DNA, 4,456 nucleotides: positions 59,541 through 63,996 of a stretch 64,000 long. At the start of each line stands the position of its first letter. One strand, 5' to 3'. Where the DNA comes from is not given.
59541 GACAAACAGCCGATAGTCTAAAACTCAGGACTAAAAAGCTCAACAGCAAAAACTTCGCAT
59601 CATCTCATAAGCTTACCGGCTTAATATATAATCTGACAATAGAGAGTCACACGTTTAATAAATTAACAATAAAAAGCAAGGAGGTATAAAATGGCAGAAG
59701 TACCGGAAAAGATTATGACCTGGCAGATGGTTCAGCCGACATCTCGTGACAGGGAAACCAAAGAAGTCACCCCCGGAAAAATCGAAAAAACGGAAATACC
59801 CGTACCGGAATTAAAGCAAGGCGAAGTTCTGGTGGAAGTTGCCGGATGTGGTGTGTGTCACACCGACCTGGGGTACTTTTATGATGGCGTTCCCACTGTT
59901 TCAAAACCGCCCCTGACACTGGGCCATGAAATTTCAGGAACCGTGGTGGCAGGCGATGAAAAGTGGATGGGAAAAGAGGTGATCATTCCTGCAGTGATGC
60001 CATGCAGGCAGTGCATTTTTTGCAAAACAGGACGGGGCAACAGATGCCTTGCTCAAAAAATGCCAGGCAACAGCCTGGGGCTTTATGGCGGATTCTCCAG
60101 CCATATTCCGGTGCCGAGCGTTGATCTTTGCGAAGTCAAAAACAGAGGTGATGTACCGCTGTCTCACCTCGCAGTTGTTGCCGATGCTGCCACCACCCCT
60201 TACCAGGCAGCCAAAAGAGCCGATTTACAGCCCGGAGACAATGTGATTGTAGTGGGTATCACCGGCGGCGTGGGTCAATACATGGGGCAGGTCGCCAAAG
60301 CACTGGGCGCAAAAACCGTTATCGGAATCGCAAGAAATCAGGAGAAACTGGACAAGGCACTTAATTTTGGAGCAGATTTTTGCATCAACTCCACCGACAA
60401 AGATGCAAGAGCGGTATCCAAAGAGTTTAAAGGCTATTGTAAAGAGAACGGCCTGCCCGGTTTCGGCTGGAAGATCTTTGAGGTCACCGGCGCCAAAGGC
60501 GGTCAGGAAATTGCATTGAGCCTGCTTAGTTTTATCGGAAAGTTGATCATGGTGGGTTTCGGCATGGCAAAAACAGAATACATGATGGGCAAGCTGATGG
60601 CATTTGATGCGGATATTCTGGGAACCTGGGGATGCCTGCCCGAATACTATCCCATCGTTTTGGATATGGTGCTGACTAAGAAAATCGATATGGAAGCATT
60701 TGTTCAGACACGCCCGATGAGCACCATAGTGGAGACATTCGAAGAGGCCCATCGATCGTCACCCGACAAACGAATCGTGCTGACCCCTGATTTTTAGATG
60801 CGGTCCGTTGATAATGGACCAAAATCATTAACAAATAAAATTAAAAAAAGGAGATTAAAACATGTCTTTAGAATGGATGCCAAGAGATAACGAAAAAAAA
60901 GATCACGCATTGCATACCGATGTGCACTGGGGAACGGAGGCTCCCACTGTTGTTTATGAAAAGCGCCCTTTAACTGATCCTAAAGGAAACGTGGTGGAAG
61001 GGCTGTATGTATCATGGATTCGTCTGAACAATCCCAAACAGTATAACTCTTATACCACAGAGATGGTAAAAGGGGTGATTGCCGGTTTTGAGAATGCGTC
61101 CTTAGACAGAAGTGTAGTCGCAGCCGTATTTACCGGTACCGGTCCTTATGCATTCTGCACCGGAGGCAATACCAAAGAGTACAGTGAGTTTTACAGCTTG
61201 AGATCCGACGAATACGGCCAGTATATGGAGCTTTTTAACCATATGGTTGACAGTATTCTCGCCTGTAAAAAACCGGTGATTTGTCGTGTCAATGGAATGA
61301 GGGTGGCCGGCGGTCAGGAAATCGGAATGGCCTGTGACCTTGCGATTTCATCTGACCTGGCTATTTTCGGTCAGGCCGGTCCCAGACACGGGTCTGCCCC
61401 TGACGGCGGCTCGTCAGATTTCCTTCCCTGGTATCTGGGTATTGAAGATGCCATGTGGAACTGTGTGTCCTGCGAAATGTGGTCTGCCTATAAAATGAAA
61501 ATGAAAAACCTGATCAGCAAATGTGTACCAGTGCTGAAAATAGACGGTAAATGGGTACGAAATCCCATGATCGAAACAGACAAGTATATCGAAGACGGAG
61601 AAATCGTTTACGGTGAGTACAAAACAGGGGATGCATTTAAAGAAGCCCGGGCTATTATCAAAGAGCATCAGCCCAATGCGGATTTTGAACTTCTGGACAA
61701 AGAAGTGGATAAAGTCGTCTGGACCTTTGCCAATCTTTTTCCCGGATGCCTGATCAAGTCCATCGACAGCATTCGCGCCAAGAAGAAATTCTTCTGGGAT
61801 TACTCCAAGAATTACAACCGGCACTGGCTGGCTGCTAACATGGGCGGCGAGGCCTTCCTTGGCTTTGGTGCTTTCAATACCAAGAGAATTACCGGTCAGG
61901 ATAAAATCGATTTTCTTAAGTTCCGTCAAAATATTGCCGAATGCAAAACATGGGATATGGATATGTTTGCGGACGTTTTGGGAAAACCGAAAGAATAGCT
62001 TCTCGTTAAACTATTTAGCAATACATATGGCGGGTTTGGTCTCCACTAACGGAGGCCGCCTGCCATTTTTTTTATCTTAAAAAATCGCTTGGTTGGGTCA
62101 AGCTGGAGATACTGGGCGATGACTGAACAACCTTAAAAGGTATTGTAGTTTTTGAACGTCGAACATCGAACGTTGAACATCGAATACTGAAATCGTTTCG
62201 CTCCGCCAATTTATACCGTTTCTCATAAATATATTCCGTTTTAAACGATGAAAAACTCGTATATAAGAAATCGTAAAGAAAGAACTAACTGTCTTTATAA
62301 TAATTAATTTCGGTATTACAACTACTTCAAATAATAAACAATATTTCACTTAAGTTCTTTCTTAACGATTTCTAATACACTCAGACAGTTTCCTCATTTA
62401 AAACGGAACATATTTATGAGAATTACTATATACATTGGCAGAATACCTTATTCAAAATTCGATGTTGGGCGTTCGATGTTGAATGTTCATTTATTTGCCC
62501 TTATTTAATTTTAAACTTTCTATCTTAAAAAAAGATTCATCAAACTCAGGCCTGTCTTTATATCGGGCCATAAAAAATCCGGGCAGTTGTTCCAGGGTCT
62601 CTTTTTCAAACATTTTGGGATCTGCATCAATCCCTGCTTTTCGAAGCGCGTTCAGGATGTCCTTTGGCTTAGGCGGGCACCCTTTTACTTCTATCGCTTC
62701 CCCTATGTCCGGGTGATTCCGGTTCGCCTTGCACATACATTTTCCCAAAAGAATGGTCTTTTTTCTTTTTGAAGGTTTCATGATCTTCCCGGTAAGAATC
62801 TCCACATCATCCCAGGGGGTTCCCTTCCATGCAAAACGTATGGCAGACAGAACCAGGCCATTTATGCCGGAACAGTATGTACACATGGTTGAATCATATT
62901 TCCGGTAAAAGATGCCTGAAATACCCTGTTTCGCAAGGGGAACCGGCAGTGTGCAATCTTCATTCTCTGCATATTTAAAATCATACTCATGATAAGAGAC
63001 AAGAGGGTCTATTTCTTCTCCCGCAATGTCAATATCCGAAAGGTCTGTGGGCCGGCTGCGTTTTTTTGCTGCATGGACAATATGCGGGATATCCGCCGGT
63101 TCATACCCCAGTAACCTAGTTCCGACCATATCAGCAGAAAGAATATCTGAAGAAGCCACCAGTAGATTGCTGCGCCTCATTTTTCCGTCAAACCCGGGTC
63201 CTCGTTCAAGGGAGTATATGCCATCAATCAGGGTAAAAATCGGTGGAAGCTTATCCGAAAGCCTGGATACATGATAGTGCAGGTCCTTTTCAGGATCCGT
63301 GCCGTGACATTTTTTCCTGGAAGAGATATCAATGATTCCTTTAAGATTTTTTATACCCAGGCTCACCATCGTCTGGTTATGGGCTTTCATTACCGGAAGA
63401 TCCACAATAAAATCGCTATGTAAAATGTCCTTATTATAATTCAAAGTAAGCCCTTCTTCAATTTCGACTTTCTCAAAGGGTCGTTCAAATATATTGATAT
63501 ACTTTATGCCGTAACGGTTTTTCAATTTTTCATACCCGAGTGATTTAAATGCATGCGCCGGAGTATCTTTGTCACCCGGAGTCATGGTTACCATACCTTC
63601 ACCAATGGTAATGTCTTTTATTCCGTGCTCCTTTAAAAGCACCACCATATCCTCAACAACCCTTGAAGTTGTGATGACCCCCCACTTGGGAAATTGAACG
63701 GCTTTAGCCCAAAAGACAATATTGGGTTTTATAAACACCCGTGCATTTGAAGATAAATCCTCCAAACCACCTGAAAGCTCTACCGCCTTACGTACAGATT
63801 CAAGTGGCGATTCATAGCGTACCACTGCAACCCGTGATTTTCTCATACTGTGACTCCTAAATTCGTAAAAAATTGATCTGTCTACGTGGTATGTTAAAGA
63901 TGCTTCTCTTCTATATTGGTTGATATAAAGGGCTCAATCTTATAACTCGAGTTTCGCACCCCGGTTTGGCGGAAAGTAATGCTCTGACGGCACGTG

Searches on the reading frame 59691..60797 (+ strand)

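Call 9: search_protein_families(library=pfam, proteins=[window:59691-60797:+], max_evalue=0.00001)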
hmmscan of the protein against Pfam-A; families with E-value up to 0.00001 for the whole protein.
window:59691-60797:+ (368 aa): 2 families
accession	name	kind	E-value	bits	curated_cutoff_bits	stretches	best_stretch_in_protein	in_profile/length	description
PF08240.17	ADH_N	-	7.8e-21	74.7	23.5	1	43-149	2-102/104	Alcohol dehydrogenase GroES-like domain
PF00107.32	ADH_zinc_N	-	9.5e-21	74.5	31.8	1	193-327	1-127/129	Zinc-binding dehydrogenase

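Call 61: search_protein_families(library=ncbifam, proteins=[window:59691-60797:+], max_evalue=0.00001)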
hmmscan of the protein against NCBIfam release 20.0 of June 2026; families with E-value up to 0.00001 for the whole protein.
window:59691-60797:+ (368 aa): 24 families
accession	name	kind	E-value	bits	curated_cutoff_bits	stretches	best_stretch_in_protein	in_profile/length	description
TIGR03201.1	dearomat_had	equivalog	4e-146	486.6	338.65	1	27-366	6-349/349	6-hydroxycyclohex-1-ene-1-carbonyl-CoA dehydrogenase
NF041097.1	keto_inos_dh_IolM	equivalog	9.3e-32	110.1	450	1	30-363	39-387/389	scyllo-inosose 3-dehydrogenase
NF010344.0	PRK13771.1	subfamily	1.9e-29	102.7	349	1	34-333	16-301/334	putative alcohol dehydrogenase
NF007375.0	PRK09880.1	equivalog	1.4e-27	96.4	469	1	41-323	25-300/344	L-idonate 5-dehydrogenase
TIGR03451.1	mycoS_dep_FDH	equivalog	2e-26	92.7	512.9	1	31-355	14-348/358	S-(hydroxymethyl)mycothiol dehydrogenase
NF047908.1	AldhRedAhr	equivalog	1.6e-24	86.4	470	1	29-364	14-333/335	NADPH-dependent aldehyde reductase Ahr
NF041172.1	AcrlCoa_red_Thmprot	equivalog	1.9e-24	86.2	500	1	33-233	15-213/334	acryloyl-CoA reductase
TIGR03989.1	Rxyl_3153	subfamily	2.1e-24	86.5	440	1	30-255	13-259/370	NDMA-dependent alcohol dehydrogenase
NF006940.0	PRK09422.1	equivalog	3.1e-23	82.3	344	1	34-312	15-283/338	alcohol dehydrogenase AdhP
NF003808.0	PRK05396.1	equivalog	8.2e-22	77.5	380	1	31-314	13-288/341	L-threonine 3-dehydrogenase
NF007489.0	PRK10083.1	equivalog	1.1e-21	77.2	376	1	28-339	9-308/339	Zn-dependent oxidoreductase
NF007642.0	PRK10309.1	equivalog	1.4e-21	77.1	550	1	28-315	9-289/347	galactitol-1-phosphate 5-dehydrogenase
TIGR03366.1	HpnZ_proposed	hypoth_equivalog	3.3e-21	75.8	328.1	1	39-289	1-253/315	putative phosphonate catabolism associated alcohol dehydrogenase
TIGR00692.1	tdh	equivalog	6.8e-20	71.4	458.35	1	31-300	11-272/340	L-threonine 3-dehydrogenase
TIGR02818.1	adh_III_F_hyde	equivalog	1.7e-19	70.2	543.95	1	28-238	13-241/368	S-(hydroxymethyl)glutathione dehydrogenase/class III alcohol dehydrogenase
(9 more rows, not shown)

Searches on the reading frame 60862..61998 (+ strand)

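Call 9: search_protein_families(library=pfam, proteins=[window:60862-61998:+], max_evalue=0.00001)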
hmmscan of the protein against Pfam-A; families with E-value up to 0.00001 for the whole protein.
window:60862-61998:+ (378 aa): 2 families
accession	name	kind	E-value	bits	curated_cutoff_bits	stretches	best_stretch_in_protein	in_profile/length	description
PF00378.25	ECH_1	-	1.4e-31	110.2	27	1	50-232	6-184/251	Enoyl-CoA hydratase/isomerase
PF16113.10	ECH_2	-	1.1e-15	58.5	27.2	1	51-191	2-142/335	Enoyl-CoA hydratase/isomerase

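Call 61: search_protein_families(library=ncbifam, proteins=[window:60862-61998:+], max_evalue=0.00001)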
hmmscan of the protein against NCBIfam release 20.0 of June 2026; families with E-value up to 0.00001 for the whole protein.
window:60862-61998:+ (378 aa): 61 families (the best 25 are shown)
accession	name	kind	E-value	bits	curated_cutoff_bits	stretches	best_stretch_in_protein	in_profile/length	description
TIGR03200.1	dearomat_oah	equivalog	1.1e-165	551.1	464.45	1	13-372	2-359/360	6-oxocyclohex-1-ene-1-carbonyl-CoA hydratase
TIGR03210.1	badI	equivalog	1.1e-27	97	467.6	1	50-229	12-187/256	2-ketocyclohexanecarboxyl-CoA hydrolase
NF005637.0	PRK07396.1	equivalog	3.3e-26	92.3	380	1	50-232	23-203/273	1,4-dihydroxy-2-naphthoyl-CoA synthase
NF046063.1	oxepin_alt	equivalog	3.9e-25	88.8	300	1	53-220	13-179/254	oxepin-CoA hydrolase, alternative type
TIGR01929.1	menB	equivalog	3.9e-24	85.6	342.7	1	51-230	14-191/259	1,4-dihydroxy-2-naphthoyl-CoA synthase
NF004840.0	PRK06190.1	equivalog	1.4e-22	80.6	253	1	50-224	14-184/260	enoyl-CoA hydratase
NF006109.0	PRK08260.1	subfamily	1.8e-22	80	320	1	50-223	14-200/296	enoyl-CoA hydratase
NF051848.1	EnCoAHydtEchA19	equivalog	1.9e-22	80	400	1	51-223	11-182/258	enoyl-CoA hydratase EchA19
NF005700.0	PRK07511.1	subfamily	2.3e-22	79.9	274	1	54-212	17-174/260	enoyl-CoA hydratase family protein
NF004517.0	PRK05862.1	equivalog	1.5e-20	73.8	396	1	50-225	14-183/257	enoyl-CoA hydratase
TIGR02280.1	PaaB1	equivalog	2.3e-20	73.2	345.15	1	50-222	9-179/256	2-(1,2-epoxy-1,2-dihydrophenyl)acetyl-CoA isomerase PaaG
NF004475.0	PRK05809.1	subfamily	8.6e-20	71.3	394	1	50-222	14-183/260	short-chain-enoyl-CoA hydratase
NF006699.0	PRK09245.1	subfamily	3.5e-19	69.1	354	1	50-223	13-190/266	crotonase/enoyl-CoA hydratase family protein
NF005802.0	PRK07657.1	equivalog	7.4e-19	68.3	363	1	50-228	14-189/260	enoyl-CoA hydratase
NF004796.0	PRK06144.1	subfamily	9.2e-19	67.9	272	1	50-170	18-136/262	enoyl-CoA hydratase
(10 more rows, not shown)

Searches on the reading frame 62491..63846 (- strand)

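Call 9: search_protein_families(library=pfam, proteins=[window:62491-63846:-], max_evalue=0.00001)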
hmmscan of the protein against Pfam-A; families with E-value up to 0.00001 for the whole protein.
window:62491-63846:- (451 aa): 1 family
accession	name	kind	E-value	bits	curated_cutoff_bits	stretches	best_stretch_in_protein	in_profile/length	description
PF04015.17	DUF362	-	4.4e-35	122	24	1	37-243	1-199/200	Domain of unknown function (DUF362)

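Call 61: search_protein_families(library=ncbifam, proteins=[window:62491-63846:-], max_evalue=0.00001)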
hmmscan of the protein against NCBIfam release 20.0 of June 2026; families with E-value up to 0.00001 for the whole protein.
window:62491-63846:- (451 aa): 1 family
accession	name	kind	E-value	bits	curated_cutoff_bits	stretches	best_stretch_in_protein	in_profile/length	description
NF052623.1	Npun_F2552_fam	equivalog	1.3e-16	60.9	500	1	16-279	18-271/314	Npun_F2552 family protein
